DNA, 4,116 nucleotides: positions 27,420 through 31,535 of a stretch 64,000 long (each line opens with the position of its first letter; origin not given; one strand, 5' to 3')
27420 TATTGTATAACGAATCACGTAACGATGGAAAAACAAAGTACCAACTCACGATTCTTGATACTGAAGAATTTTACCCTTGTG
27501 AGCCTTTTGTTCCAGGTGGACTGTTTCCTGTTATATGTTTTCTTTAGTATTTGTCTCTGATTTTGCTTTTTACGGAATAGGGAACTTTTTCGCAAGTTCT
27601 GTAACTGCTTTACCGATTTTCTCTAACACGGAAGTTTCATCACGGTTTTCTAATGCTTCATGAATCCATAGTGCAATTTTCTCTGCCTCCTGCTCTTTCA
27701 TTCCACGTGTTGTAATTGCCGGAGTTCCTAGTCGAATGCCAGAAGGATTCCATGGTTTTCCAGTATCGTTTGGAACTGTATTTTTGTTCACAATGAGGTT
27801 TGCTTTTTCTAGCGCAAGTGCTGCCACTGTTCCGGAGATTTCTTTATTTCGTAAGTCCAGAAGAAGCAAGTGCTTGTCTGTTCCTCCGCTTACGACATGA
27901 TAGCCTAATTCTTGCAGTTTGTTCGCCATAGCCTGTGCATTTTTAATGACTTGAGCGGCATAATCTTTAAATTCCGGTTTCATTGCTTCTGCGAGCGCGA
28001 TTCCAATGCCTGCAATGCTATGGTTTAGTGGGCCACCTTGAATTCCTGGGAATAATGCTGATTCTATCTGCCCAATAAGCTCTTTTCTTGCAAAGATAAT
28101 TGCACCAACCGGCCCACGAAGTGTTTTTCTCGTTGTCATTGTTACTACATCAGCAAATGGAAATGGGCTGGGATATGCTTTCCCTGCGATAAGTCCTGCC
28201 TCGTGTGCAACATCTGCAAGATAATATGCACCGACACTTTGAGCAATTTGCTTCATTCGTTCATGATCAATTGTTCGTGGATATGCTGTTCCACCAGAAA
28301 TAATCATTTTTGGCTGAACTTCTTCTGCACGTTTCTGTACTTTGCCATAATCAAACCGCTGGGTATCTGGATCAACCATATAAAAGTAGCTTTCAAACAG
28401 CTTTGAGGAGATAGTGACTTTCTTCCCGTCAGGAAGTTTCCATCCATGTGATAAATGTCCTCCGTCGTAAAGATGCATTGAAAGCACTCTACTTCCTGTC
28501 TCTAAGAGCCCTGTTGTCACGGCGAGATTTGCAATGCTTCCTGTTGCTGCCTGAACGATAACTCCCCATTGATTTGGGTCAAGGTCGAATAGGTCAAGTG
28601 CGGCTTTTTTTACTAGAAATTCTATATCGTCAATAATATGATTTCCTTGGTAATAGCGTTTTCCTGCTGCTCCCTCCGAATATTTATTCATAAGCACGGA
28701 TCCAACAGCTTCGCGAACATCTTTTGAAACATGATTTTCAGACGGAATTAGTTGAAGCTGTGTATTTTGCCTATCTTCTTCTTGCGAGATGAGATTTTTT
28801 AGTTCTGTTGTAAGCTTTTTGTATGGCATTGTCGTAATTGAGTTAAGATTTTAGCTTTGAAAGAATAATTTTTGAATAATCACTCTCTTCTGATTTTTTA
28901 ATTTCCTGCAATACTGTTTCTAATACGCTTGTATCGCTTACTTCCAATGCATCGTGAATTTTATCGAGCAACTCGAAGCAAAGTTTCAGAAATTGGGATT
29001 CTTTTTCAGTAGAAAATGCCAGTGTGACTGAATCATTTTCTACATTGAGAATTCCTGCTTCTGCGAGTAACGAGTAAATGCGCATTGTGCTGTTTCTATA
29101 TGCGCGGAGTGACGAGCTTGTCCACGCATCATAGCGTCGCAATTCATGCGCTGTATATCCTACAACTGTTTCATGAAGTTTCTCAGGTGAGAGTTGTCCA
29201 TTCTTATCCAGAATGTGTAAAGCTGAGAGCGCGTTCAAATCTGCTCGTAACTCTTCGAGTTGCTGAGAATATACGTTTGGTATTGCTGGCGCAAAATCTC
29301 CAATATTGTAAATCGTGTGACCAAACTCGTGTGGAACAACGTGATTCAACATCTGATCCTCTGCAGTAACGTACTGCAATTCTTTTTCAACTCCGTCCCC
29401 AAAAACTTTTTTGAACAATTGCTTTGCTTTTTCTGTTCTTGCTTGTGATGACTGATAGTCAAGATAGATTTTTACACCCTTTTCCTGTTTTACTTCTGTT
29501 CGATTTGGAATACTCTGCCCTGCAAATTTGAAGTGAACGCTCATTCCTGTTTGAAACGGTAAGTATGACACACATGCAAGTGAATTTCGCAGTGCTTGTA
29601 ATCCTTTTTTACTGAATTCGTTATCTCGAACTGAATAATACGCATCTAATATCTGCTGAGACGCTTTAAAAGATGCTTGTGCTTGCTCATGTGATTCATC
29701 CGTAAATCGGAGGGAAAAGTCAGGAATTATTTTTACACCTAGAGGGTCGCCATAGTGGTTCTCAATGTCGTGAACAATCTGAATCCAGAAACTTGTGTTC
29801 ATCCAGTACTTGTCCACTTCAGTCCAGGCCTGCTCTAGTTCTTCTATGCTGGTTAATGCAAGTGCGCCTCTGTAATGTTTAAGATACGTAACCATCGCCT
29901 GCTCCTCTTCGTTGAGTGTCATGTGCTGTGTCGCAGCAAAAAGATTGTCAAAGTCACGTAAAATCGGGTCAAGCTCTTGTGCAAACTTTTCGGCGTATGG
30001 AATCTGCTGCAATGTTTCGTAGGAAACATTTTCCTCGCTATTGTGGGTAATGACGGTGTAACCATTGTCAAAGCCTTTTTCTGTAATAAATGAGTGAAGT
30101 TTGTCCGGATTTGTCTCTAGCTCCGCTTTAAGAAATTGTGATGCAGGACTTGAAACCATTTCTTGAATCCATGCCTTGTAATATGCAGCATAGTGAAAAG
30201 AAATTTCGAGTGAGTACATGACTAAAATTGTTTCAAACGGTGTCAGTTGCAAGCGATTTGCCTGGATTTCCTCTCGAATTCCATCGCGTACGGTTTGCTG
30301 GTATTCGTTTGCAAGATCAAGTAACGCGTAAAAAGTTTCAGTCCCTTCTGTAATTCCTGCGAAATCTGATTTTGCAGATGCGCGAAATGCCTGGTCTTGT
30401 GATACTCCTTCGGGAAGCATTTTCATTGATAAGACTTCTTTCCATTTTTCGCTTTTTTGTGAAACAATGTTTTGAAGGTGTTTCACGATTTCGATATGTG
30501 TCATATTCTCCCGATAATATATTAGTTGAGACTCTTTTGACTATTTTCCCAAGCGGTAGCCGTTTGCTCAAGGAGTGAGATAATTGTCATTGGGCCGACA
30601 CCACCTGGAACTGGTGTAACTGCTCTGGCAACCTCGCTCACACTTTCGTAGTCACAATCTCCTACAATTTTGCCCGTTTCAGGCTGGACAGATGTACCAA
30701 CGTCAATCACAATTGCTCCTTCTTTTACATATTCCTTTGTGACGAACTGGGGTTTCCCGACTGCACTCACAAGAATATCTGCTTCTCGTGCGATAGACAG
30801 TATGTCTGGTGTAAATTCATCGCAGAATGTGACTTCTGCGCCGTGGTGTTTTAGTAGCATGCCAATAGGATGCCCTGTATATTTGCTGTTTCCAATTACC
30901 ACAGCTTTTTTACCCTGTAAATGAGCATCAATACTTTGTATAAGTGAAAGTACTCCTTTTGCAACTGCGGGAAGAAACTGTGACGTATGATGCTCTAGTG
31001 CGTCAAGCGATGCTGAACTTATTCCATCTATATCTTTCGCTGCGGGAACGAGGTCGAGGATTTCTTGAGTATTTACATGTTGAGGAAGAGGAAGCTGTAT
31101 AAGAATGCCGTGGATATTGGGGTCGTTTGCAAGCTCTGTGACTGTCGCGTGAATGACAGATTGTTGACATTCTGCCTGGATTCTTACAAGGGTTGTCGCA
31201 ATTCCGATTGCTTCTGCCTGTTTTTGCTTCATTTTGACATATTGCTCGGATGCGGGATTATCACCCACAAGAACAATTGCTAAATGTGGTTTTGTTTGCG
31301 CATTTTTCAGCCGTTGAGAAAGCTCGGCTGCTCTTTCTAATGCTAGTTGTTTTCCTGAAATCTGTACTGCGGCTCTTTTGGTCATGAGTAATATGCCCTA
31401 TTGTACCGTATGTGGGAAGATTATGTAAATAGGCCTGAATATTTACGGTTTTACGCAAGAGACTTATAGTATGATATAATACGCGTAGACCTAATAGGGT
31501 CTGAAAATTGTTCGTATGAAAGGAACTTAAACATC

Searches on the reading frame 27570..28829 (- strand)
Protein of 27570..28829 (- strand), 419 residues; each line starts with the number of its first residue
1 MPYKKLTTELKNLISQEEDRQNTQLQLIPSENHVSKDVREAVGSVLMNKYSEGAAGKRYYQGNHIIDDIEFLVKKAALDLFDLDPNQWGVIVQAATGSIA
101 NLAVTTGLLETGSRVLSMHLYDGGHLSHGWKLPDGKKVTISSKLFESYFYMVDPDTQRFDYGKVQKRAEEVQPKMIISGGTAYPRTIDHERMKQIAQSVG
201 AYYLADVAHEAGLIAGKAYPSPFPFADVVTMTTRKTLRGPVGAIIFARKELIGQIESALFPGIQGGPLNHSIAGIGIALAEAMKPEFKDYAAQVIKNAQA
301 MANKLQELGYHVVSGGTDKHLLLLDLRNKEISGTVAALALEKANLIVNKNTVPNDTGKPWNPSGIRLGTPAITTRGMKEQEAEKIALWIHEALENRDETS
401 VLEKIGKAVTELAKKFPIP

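Call 8: search_protein_families(library=pfam, proteins=[window:27570-28829:-], max_evalue=0.001)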
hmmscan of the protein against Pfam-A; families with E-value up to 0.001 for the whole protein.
window:27570-28829:- (419 aa): 2 families
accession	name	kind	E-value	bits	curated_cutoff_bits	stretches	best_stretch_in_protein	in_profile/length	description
PF00464.25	SHMT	-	2.6e-148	494.3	27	1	7-389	5-399/399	Serine hydroxymethyltransferase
PF01212.27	Beta_elim_lyase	-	0.00093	19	27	0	192-342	154-267/288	Beta-eliminating lyase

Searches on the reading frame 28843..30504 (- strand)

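Call 8: search_protein_families(library=pfam, proteins=[window:28843-30504:-], max_evalue=0.001)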
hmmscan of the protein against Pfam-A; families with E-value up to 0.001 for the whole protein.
window:28843-30504:- (553 aa): 1 family
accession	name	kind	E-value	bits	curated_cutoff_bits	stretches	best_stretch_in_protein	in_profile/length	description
PF25448.1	DUF7897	-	2.9e-22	79.2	27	1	65-513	86-541/595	Domain of unknown function (DUF7897)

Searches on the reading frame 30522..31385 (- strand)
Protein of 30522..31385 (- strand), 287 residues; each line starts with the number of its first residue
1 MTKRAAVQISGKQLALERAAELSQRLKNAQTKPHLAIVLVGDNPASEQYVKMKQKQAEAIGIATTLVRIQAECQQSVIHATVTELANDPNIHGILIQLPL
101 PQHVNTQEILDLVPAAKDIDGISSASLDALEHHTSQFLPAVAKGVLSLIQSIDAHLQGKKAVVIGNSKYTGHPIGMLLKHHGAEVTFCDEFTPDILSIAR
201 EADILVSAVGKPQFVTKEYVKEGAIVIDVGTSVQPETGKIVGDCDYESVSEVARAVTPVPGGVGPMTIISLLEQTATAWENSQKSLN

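Call 8: search_protein_families(library=pfam, proteins=[window:30522-31385:-], max_evalue=0.001)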
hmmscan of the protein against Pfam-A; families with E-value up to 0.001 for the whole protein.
window:30522-31385:- (287 aa): 2 families
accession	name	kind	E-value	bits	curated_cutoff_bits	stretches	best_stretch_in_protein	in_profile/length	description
PF02882.25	THF_DHG_CYH_C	-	9.1e-54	181.5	27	1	127-281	5-158/160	Tetrahydrofolate dehydrogenase/cyclohydrolase, NAD(P)-binding domain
PF00763.28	THF_DHG_CYH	-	1.8e-33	115.7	32.8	1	9-120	1-115/115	Tetrahydrofolate dehydrogenase/cyclohydrolase, catalytic domain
